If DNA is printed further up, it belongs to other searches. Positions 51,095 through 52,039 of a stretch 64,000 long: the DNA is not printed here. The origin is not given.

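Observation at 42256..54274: Signalling island: three hybrid kinases plus translationally coupled CheY-CheC, without CheA/CheW/MCP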

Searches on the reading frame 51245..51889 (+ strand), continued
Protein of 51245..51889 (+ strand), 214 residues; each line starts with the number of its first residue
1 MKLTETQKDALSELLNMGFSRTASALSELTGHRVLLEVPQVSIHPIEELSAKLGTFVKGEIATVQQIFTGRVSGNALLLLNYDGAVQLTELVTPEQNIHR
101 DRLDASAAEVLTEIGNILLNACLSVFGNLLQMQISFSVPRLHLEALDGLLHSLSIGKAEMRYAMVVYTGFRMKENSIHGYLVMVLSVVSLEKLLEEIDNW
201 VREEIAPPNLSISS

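Call 26: search_protein_families(library=pfam, proteins=[L013:3459-4505:+, L015:8590-9636:+, L028:8594-9637:+, L009:40-1014:+, L045:8573-9634:+, L028:10707-12359:+, L015:10631-12601:+, L010:10674-12671:+, L075:10655-12769:+, L042:2815-3777:+], max_evalue=0.001)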
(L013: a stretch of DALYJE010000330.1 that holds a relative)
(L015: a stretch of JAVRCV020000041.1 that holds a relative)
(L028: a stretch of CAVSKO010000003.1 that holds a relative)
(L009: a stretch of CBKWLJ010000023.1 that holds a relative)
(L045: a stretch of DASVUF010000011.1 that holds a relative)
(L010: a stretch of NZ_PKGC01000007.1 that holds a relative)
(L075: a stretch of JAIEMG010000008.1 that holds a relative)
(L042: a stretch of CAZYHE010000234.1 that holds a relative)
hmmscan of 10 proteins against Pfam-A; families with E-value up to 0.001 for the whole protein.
L013:3459-4505:+ (348 aa): 2 families
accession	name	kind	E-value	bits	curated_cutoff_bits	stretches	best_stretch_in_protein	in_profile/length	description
PF01339.22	CheB_methylest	-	1.8e-55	187.8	24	1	163-341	1-173/174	CheB methylesterase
PF00072.30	Response_reg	-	9e-25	87.4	30.2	1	7-110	1-102/111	Response regulator receiver domain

L015:8590-9636:+ (348 aa): 2 families
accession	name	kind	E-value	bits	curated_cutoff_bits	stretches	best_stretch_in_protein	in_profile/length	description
PF01339.22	CheB_methylest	-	7e-58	195.6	24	1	164-344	1-174/174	CheB methylesterase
PF00072.30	Response_reg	-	6.6e-24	84.7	30.2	1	7-110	1-102/111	Response regulator receiver domain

L028:8594-9637:+ (347 aa): 2 families
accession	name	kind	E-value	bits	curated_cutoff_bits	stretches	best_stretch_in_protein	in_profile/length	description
PF01339.22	CheB_methylest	-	2.8e-60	203.4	24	1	163-343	1-174/174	CheB methylesterase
PF00072.30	Response_reg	-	8.5e-23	81.1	30.2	1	7-110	1-102/111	Response regulator receiver domain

L009:40-1014:+ (324 aa): 2 families
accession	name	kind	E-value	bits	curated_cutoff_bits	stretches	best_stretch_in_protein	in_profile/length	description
PF01339.22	CheB_methylest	-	2.1e-60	203.8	24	1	140-320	1-174/174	CheB methylesterase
PF00072.30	Response_reg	-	3.6e-18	66.2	30.2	1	8-88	23-102/111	Response regulator receiver domain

L045:8573-9634:+ (353 aa): 2 families
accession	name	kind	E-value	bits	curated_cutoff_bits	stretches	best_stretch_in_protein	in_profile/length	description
PF01339.22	CheB_methylest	-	2.2e-61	207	24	1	169-349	1-174/174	CheB methylesterase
PF00072.30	Response_reg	-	1.6e-23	83.4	30.2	1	7-110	1-102/111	Response regulator receiver domain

L028:10707-12359:+ (550 aa): 5 families
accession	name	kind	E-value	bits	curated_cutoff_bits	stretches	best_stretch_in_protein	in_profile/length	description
PF02518.31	HATPase_c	-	1.4e-31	109.6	26.4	1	267-379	1-110/111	Histidine kinase-, DNA gyrase B-, and HSP90-like ATPase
PF00072.30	Response_reg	-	3.2e-20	72.8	30.2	1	421-534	1-110/111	Response regulator receiver domain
PF00512.31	HisKA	-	5.3e-16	58.9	26.9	1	155-219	1-64/66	His Kinase A (phospho-acceptor) domain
PF08448.16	PAS_4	-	2.5e-06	28.1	23.1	1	14-128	4-108/110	PAS fold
PF00989.32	PAS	-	0.0004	20.8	22.6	1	14-81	10-81/113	PAS fold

L015:10631-12601:+ (656 aa): 9 families
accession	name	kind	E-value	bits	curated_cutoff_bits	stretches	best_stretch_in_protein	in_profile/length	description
PF00072.30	Response_reg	-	3.2e-23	82.5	30.2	1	537-648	1-110/111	Response regulator receiver domain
PF00989.32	PAS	-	1.4e-21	77.1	22.6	2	162-268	5-113/113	PAS fold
PF02518.31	HATPase_c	-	2.9e-21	76.4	26.4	1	394-516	1-110/111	Histidine kinase-, DNA gyrase B-, and HSP90-like ATPase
PF08448.16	PAS_4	-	6.3e-19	68.7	23.1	2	168-272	5-109/110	PAS fold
PF13426.13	PAS_9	-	2.2e-16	60.4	27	1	169-270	2-103/103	PAS domain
PF08447.18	PAS_3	-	1.9e-11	44.5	25.6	1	180-264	1-88/89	PAS fold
PF00512.31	HisKA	-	3.1e-10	40.4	26.9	1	288-349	3-63/66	His Kinase A (phospho-acceptor) domain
PF13188.13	PAS_8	-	9.4e-10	38.5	21.8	1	161-200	4-43/65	PAS domain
PF12860.13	PAS_7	-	0.00037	21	27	0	168-275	5-114/115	PAS fold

L010:10674-12671:+ (665 aa): 7 families
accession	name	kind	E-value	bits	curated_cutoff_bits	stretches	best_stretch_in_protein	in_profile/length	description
PF00072.30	Response_reg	-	2.9e-22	79.4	30.2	1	543-654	1-110/111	Response regulator receiver domain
PF08447.18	PAS_3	-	3.5e-21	75.7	25.6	1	187-271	3-88/89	PAS fold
PF02518.31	HATPase_c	-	4.2e-21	75.9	26.4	1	399-520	1-109/111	Histidine kinase-, DNA gyrase B-, and HSP90-like ATPase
PF08448.16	PAS_4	-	1.2e-12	48.5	23.1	1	24-136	6-109/110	PAS fold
PF00512.31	HisKA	-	1.6e-09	38.1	26.9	1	295-354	3-62/66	His Kinase A (phospho-acceptor) domain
PF00989.32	PAS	-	3.8e-09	37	22.6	1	188-275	26-113/113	PAS fold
PF13426.13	PAS_9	-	2e-07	31.7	27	0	187-277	15-103/103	PAS domain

L075:10655-12769:+ (704 aa): 8 families
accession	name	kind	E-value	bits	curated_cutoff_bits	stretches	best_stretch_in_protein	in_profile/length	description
PF02518.31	HATPase_c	-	3.1e-26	92.4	26.4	1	447-557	2-109/111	Histidine kinase-, DNA gyrase B-, and HSP90-like ATPase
PF00072.30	Response_reg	-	6.6e-23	81.4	30.2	1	583-693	1-109/111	Response regulator receiver domain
PF00512.31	HisKA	-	9.8e-15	54.8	26.9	1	335-400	2-66/66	His Kinase A (phospho-acceptor) domain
PF01590.32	GAF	-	3.1e-13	50.9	22.4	1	180-311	5-132/133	GAF domain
PF13185.12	GAF_2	-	3e-11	44.1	28.6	1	178-311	5-134/136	GAF domain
PF08448.16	PAS_4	-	7.4e-09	36.3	23.1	1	36-148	5-109/110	PAS fold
PF00989.32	PAS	-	7.4e-06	26.4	22.6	1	35-133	10-101/113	PAS fold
PF13492.12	GAF_3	-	0.00024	21.9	27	0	180-314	5-129/129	GAF domain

L042:2815-3777:+ (320 aa): 3 families
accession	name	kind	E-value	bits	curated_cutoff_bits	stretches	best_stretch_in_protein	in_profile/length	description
PF00072.30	Response_reg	-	1.1e-23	83.9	30.2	1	3-112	1-110/111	Response regulator receiver domain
PF04509.17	CheC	-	7.7e-09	35.8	22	1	129-164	2-37/38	CheC-like family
PF13690.11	CheX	-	3.4e-05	24.3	27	0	189-261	6-72/94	Chemotaxis phosphatase CheX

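Call 29: search_protein_families(library=pfam, proteins=[L015:1666-3828:+, L015:4094-4585:+, L015:4673-6799:+, L015:6914-7546:+, L015:7699-8562:+, L028:118-2130:+, L028:2148-2642:+, L028:2659-4134:+, L028:4873-7599:+, L028:7702-8562:+], max_evalue=0.001)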
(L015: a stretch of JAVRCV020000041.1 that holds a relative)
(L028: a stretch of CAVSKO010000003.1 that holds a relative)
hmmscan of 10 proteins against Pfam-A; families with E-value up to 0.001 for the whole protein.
L015:1666-3828:+ (720 aa): 4 families
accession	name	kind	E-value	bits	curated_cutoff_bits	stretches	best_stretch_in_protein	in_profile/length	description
PF01584.24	CheW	-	4.8e-28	98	23.5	1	572-702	2-136/138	CheW-like domain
PF01627.28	Hpt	-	3.4e-17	62.9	24.6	1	14-102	1-74/84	Hpt domain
PF02518.31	HATPase_c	-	5.4e-16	59.4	26.4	1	431-566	6-110/111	Histidine kinase-, DNA gyrase B-, and HSP90-like ATPase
PF02895.20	H-kinase_dim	-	2.3e-14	54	23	1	315-381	2-68/68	Signal transducing histidine kinase, homodimeric domain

L015:4094-4585:+ (163 aa): 1 family
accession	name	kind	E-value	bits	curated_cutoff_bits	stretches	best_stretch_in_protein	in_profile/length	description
PF01584.24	CheW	-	2.1e-30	105.6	23.5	1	11-152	2-136/138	CheW-like domain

L015:4673-6799:+ (708 aa): 3 families
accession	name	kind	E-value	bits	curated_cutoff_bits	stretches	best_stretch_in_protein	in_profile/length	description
PF00015.26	MCPsignal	-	8.2e-46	156.4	34.6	2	331-471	27-167/172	Methyl-accepting chemotaxis protein (MCP) signalling domain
PF20155.4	TMP_3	-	1.4e-06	28.6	41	0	102-197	7-102/192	Tape measure protein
PF06103.16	DUF948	-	2.4e-06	28.1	37.2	0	178-248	17-87/89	Bacterial protein of unknown function (DUF948)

L015:6914-7546:+ (210 aa): 7 families
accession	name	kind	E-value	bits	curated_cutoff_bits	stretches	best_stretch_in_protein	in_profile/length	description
PF13646.12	HEAT_2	-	2.2e-30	105.2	27.7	3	100-171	1-73/88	HEAT repeats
PF02985.28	HEAT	-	2.6e-15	55.5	23.5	0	100-123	2-25/31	HEAT repeat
PF13513.12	HEAT_EZ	-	6e-10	39.9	27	0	128-156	27-55/55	HEAT-like repeat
PF03130.22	HEAT_PBS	-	1.6e-09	37.7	20.9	0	145-167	1-23/27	PBS lyase HEAT-like repeat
PF00514.29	Arm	-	5.3e-05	23.6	20.6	0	100-123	14-37/41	Armadillo/beta-catenin-like repeat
PF25786.1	HEAT_GCN1_C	-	0.00034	21.1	27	0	31-59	63-91/151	GCN1-like, C-terminal HEAT repeats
PF12755.13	Vac14_Fab1_bd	-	0.00059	20.9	22.1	0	91-122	20-51/97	Vacuolar 14 Fab1-binding region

L015:7699-8562:+ (287 aa): 2 families
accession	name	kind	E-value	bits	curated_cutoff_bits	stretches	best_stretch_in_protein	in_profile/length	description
PF01739.24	CheR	-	1.2e-41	142.8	27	1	86-272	2-189/195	CheR methyltransferase, SAM binding domain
PF03705.20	CheR_N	-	1.3e-06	28.5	27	1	19-68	3-52/53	CheR methyltransferase, all-alpha domain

L028:118-2130:+ (670 aa): 4 families
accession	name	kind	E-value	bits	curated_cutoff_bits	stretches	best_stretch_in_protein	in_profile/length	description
PF01584.24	CheW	-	2.4e-26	92.4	23.5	1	536-662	2-136/138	CheW-like domain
PF02518.31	HATPase_c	-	6e-17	62.5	26.4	1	394-529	5-109/111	Histidine kinase-, DNA gyrase B-, and HSP90-like ATPase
PF02895.20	H-kinase_dim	-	1.4e-14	54.7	23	1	278-345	1-68/68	Signal transducing histidine kinase, homodimeric domain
PF01627.28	Hpt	-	3.6e-14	53.2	24.6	1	15-112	1-80/84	Hpt domain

L028:2148-2642:+ (164 aa): 1 family
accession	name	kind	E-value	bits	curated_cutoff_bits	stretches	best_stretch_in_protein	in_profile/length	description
PF01584.24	CheW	-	2.8e-33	114.9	23.5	1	19-154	2-137/138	CheW-like domain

L028:2659-4134:+ (491 aa): 6 families
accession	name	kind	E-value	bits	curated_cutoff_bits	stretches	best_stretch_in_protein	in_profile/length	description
PF00015.26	MCPsignal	-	1.2e-40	139.6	34.6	2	282-454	11-169/172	Methyl-accepting chemotaxis protein (MCP) signalling domain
PF06103.16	DUF948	-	4.2e-10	40.1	37.2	2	160-223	25-88/89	Bacterial protein of unknown function (DUF948)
PF20155.4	TMP_3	-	1.8e-08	34.8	41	0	107-232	3-128/192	Tape measure protein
PF04108.17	ATG17_like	-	0.00013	22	43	1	18-270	39-262/355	Autophagy protein ATG17-like domain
PF07889.17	DUF1664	-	0.00025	21.5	34.6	0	88-174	38-121/124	Protein of unknown function (DUF1664)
PF10046.14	BLOC1_2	-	0.00085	20.1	33.4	0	143-226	9-95/96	Biogenesis of lysosome-related organelles complex-1 subunit 2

L028:4873-7599:+ (908 aa): 11 families
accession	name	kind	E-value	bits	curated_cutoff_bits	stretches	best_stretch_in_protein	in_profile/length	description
PF13646.12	HEAT_2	-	6.2e-130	424.3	27.7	14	637-721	2-87/88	HEAT repeats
PF02985.28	HEAT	-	3.9e-51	166.6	23.5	0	636-659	2-25/31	HEAT repeat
PF03130.22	HEAT_PBS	-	2.1e-36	120.6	20.9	1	466-489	2-25/27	PBS lyase HEAT-like repeat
PF13513.12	HEAT_EZ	-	1.8e-22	79.8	27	0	617-659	1-53/55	HEAT-like repeat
PF00514.29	Arm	-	3.9e-09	36.7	20.6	0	303-335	5-39/41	Armadillo/beta-catenin-like repeat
PF11838.14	ERAP1_C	-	2.8e-08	34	38.2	0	710-813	126-238/318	ERAP1-like C-terminal domain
PF21581.3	SCD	-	1.5e-07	32.1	27.5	0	858-878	38-58/75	Stromalin conservative domain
PF12755.13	Vac14_Fab1_bd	-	2.6e-07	31.6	22.1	0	249-275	28-54/97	Vacuolar 14 Fab1-binding region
PF20168.4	PDS5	-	1.4e-06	26.8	27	0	450-596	243-384/1053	Sister chromatid cohesion protein PDS5 protein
PF12717.13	Cnd1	-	7.5e-06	26.5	26.4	0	853-906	24-82/162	non-SMC mitotic condensation complex subunit 1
PF01602.26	Adaptin_N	-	8.1e-05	21.8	37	0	550-789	88-275/524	Adaptin N terminal region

L028:7702-8562:+ (286 aa): 2 families
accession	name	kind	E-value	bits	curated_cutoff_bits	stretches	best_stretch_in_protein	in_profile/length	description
PF01739.24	CheR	-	1.5e-43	148.9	27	1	82-267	2-188/195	CheR methyltransferase, SAM binding domain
PF03705.20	CheR_N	-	2.3e-09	37.2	27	1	14-64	2-52/53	CheR methyltransferase, all-alpha domain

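Call 40: find_homologous_proteins(query=L017:8064-9152:+)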
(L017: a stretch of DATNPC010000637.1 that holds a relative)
Query L017:8064-9152:+ (363 aa): 8000 proteins with E <= 0.001 among 8000 candidates; the best 120 are listed.
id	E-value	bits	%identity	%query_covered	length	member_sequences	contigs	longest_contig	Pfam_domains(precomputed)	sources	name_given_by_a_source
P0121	7.0e-206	701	94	96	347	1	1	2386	PF01339.23,PF00072.31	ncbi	-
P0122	1.4e-205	700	94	96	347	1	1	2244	PF01339.23,PF00072.31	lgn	-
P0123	2.2e-205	700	94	96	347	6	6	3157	PF01339.23,PF00072.31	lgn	-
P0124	2.4e-204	696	93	96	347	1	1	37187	PF01339.23,PF00072.31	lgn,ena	-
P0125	1.5e-202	690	92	96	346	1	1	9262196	PF01339.23,PF00072.31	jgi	jgi:two-component system chemotaxis response regulator CheB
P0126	3.0e-202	689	92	96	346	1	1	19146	PF01339.23,PF00072.31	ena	-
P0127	7.0e-192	655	88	96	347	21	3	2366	PF01339.23,PF00072.31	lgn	-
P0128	2.1e-190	650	87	96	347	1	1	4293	PF01339.23,PF00072.31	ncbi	ncbi:MAG TPA: chemotaxis response regulator protein-glutamate methylesterase [Coleofasciculaceae cya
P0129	8.1e-190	648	86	96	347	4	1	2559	PF01339.23,PF00072.31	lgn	-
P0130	2.7e-189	647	86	96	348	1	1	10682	PF01339.23,PF00072.31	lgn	-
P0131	1.1e-188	645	86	96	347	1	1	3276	PF01339.23,PF00072.31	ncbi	ncbi:MAG TPA: chemotaxis response regulator protein-glutamate methylesterase [Cyanophyceae cyanobact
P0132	1.5e-187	641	85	96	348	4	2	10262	PF01339.23,PF00072.31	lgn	-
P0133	2.9e-186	637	85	96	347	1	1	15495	PF01339.23,PF00072.31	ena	-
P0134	3.0e-186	637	85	96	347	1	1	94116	PF01339.23,PF00072.31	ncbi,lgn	ncbi:MAG: chemotaxis response regulator protein-glutamate methylesterase [Coleofasciculaceae cyanoba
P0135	1.4e-185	635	85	96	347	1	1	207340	PF01339.23,PF00072.31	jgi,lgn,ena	jgi:two-component system chemotaxis response regulator CheB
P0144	9.5e-178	609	82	94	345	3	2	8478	PF01339.23,PF00072.31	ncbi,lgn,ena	-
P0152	4.8e-167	574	77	96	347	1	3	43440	PF01339.23,PF00072.31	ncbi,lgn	-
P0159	1.7e-165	569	76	96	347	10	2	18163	PF01339.23,PF00072.31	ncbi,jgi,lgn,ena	-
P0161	1.4e-164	566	75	96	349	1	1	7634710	PF01339.23,PF00072.31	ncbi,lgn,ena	-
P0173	3.2e-162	558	74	96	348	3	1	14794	PF01339.23,PF00072.31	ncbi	-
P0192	6.6e-160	550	74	96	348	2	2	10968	PF01339.23,PF00072.31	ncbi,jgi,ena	-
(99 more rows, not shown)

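Call 54: search_protein_families(library=pfam, proteins=[L020:13148-13552:+, L020:14613-14978:+, L020:15094-15471:+, L020:15468-16070:+, L020:16081-18249:+, L020:18342-18983:+, L010:7662-8954:+, L010:8986-9387:+, L026:10759-11940:+, L048:2237-4306:+], max_evalue=0.001)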
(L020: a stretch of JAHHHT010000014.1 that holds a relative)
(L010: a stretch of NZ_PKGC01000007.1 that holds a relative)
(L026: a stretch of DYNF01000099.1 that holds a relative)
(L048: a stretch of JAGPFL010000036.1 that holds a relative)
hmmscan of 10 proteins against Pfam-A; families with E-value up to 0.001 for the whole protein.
L020:13148-13552:+ (134 aa): 0 families

L020:14613-14978:+ (121 aa): 1 family
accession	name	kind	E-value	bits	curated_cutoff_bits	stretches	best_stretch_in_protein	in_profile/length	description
PF00072.30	Response_reg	-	8.3e-25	87.6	30.2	1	4-113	1-110/111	Response regulator receiver domain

L020:15094-15471:+ (125 aa): 1 family
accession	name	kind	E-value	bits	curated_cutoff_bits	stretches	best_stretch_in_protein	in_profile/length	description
PF00072.30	Response_reg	-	1.7e-27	96.2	30.2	1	4-113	1-110/111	Response regulator receiver domain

L020:15468-16070:+ (200 aa): 2 families
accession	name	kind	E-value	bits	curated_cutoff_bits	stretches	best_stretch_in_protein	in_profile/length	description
PF04509.17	CheC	-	6.8e-09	36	22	1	9-35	4-30/38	CheC-like family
PF13690.11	CheX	-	4e-08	33.7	27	0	65-143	3-74/94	Chemotaxis phosphatase CheX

L020:16081-18249:+ (722 aa): 8 families
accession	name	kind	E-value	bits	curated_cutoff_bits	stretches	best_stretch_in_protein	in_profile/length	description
PF02518.31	HATPase_c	-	9.2e-28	97.3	26.4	2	485-559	39-110/111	Histidine kinase-, DNA gyrase B-, and HSP90-like ATPase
PF00072.30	Response_reg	-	2.7e-22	79.5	30.2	1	594-707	1-110/111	Response regulator receiver domain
PF13426.13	PAS_9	-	2.5e-17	63.4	27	2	174-274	3-103/103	PAS domain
PF00512.31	HisKA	-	1e-15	57.9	26.9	1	295-358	1-63/66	His Kinase A (phospho-acceptor) domain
PF08448.16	PAS_4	-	1.6e-12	48.1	23.1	1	14-129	1-108/110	PAS fold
PF00989.32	PAS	-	7.2e-11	42.5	22.6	1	13-115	6-102/113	PAS fold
PF13188.13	PAS_8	-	1.2e-05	25.4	21.8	0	162-219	1-56/65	PAS domain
PF08447.18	PAS_3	-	0.00023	21.8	25.6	0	186-247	3-64/89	PAS fold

L020:18342-18983:+ (213 aa): 1 family
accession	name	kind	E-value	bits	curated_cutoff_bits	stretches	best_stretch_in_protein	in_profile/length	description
PF04509.17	CheC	-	0.00065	20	22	0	7-35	2-30/38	CheC-like family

L010:7662-8954:+ (430 aa): 10 families
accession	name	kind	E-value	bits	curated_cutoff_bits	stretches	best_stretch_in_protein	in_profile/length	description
PF07992.20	Pyr_redox_2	-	1.9e-29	103.5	26.1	1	22-317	1-280/291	Pyridine nucleotide-disulphide oxidoreductase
PF00890.30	FAD_binding_2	-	2.1e-10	40.8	20.4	1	23-59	1-36/414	FAD binding domain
PF13738.12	Pyr_redox_3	-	2.2e-09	37.5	30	1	25-55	1-31/305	Pyridine nucleotide-disulphide oxidoreductase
PF12831.13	FAD_oxidored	-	3e-09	37.1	27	1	23-71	1-48/416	FAD dependent oxidoreductase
PF03486.20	HI0933_like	-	5.1e-07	29.8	50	1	23-59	2-37/244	HI0933-like protein Rossmann domain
PF00070.33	Pyr_redox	-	8.5e-07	29.8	22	0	174-246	1-79/82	Pyridine nucleotide-disulphide oxidoreductase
PF13450.12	NAD_binding_8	-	2e-06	28.4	21.9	1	26-60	1-34/68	NAD(P)-binding Rossmann-like domain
PF01266.30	DAO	-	4.9e-06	26.7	27.9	1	23-58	1-35/353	FAD dependent oxidoreductase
PF01494.25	FAD_binding_3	-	6.9e-05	22.7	22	0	22-55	2-34/349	FAD binding domain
PF01134.28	GIDA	-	0.00086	18.9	22.1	0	23-55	1-33/391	Glucose inhibited division protein A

L010:8986-9387:+ (133 aa): 2 families
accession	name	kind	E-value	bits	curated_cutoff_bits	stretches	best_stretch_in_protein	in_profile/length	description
PF07892.16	DUF1667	-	6.2e-32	109.9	27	1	45-126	1-82/82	Protein of unknown function (DUF1667)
PF04879.21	Molybdop_Fe4S4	-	0.00015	22.1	22.7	1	17-41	7-31/55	Molybdopterin oxidoreductase Fe4S4 domain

L026:10759-11940:+ (393 aa): 3 families
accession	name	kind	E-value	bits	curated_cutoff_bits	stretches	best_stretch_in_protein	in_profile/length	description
PF05128.17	DUF697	-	2.3e-07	31.1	27.7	1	253-386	17-161/162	Domain of unknown function (DUF697)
PF01926.29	MMR_HSR1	-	2.8e-07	31.1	21.9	1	40-158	3-111/113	50S ribosome-binding GTPase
PF04548.22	AIG1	-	0.00091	19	27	0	40-149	4-111/212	AIG1 family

L048:2237-4306:+ (689 aa): 7 families
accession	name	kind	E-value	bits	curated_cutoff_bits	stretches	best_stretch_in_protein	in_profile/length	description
PF08448.16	PAS_4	-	5.2e-32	110.8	23.1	2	179-269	20-108/110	PAS fold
PF13426.13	PAS_9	-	4.9e-27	94.6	27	2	177-268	14-103/103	PAS domain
PF00989.32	PAS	-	2.6e-26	92.3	22.6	2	156-266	2-113/113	PAS fold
PF08447.18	PAS_3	-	1.4e-20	73.8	25.6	1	177-263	2-89/89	PAS fold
PF02518.31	HATPase_c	-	3.8e-20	72.8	26.4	1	548-688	1-108/111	Histidine kinase-, DNA gyrase B-, and HSP90-like ATPase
PF13188.13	PAS_8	-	7.9e-17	60.9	21.8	2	13-67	2-57/65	PAS domain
PF00512.31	HisKA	-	1.4e-12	47.9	26.9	1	441-505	3-64/66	His Kinase A (phospho-acceptor) domain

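Call 62: predict_structure(alignment_id=A1)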
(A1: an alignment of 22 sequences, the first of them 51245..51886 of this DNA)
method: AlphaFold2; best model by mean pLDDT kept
length: 214 residues; sequences in the alignment: 22
mean_pLDDT: 79.9   pTM: 0.78
mean pLDDT of the five models: 79.9, 76.1, 74.2, 71.1, 54.9
residues with pLDDT >= 90: 15; 70-90: 169; 50-70: 22; < 50: 8
segments of 3 or more residues with pLDDT < 50: 207-214
pLDDT, mean of each block of 10 residues (from residue 1): 82 84 79 83 86 73 89 89 84 65 78 86 79 81 80 65 87 82 90 90 62 44
secondary structure, 60 per line:
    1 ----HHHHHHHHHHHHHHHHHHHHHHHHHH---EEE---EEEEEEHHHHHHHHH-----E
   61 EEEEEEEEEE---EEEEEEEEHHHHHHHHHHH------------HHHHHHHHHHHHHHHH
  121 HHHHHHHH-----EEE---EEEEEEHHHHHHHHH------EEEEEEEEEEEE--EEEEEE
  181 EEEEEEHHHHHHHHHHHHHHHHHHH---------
elements in order: H5-30 E34-36 E40-45 H46-54 E60-70 E74-81 H82-92 H105-128 E134-136 E140-145 H146-154 E161-172 E175-186 H187-205
